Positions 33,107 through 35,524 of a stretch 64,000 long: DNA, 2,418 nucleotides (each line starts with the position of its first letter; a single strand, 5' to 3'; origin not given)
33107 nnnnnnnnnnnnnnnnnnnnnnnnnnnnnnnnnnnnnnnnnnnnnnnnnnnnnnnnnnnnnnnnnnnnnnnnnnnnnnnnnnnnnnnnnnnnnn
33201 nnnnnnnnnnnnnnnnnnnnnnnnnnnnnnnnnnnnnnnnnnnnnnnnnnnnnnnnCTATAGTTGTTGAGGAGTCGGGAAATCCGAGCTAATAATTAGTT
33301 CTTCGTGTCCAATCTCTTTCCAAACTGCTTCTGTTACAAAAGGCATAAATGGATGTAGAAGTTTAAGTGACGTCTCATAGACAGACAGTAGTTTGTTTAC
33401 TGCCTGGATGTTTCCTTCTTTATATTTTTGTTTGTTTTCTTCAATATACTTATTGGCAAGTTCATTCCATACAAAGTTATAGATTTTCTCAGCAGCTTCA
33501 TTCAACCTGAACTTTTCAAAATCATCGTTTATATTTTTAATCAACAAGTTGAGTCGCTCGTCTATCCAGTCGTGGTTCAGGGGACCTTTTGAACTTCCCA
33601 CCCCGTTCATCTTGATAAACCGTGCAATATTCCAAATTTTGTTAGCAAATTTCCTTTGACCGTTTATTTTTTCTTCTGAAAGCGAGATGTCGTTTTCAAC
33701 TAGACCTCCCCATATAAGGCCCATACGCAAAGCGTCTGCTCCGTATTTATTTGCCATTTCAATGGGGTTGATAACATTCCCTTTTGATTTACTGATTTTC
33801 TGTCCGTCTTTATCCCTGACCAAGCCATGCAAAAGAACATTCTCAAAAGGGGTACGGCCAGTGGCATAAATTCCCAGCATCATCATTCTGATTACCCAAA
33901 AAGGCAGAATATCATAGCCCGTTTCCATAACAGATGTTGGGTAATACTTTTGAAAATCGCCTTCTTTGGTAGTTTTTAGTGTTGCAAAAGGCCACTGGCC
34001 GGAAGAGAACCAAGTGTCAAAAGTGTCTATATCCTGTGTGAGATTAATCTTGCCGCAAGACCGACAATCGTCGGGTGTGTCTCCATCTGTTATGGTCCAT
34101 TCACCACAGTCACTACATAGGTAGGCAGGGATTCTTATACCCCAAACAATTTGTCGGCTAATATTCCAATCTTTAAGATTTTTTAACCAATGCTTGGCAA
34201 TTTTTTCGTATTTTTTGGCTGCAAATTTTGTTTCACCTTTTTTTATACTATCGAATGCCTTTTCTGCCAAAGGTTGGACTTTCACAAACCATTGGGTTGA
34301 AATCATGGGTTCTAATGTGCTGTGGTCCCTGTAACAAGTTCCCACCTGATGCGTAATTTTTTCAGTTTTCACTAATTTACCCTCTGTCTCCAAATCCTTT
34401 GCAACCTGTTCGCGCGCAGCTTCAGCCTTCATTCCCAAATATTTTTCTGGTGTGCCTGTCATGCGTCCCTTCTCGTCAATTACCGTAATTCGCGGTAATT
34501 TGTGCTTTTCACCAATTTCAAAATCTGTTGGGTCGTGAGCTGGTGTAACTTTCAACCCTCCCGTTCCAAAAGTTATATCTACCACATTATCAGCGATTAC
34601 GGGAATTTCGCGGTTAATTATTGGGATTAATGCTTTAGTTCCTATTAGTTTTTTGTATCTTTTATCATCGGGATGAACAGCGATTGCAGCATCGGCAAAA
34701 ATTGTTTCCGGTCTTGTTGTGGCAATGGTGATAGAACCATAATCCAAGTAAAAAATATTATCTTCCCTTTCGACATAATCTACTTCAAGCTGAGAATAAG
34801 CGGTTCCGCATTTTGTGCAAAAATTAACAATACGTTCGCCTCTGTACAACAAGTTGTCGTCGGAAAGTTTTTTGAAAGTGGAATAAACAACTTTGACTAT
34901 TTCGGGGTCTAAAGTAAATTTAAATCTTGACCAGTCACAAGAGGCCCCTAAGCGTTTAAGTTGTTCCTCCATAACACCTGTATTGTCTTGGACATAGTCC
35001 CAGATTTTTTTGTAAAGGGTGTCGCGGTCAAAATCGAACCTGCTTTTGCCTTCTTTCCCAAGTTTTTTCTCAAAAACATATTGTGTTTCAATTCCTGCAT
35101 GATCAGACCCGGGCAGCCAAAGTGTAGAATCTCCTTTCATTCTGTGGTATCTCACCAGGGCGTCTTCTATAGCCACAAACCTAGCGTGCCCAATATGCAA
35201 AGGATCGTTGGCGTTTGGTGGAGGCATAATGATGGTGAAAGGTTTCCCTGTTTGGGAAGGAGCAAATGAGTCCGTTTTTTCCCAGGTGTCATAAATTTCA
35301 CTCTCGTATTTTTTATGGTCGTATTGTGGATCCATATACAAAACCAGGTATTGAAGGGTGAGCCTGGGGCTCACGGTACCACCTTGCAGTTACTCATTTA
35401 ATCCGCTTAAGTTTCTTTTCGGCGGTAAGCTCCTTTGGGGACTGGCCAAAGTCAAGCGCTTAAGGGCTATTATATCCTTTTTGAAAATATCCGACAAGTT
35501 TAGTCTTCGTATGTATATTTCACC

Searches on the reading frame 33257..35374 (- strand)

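Call 73: search_protein_families(library=pfam, proteins=[window:33257-35374:-], max_evalue=0.001)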
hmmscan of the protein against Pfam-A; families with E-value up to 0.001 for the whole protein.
window:33257-35374:- (705 aa): 4 families
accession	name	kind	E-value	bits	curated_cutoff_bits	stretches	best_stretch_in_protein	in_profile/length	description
PF00133.28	tRNA-synt_1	-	5.3e-120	401.4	22.7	1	27-564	2-412/414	tRNA synthetases class I (I, L, M and V)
PF08264.19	Anticodon_1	-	4e-28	98.6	25.1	1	603-702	3-108/148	Anticodon-binding domain of tRNA ligase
PF09334.17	tRNA-synt_1g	-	2.6e-27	96.1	20.1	3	51-197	6-134/391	tRNA synthetases class I (M)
PF13603.12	tRNA-synt_1_2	-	3.4e-09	36.9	25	1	244-305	85-146/185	Leucyl-tRNA synthetase, editing domain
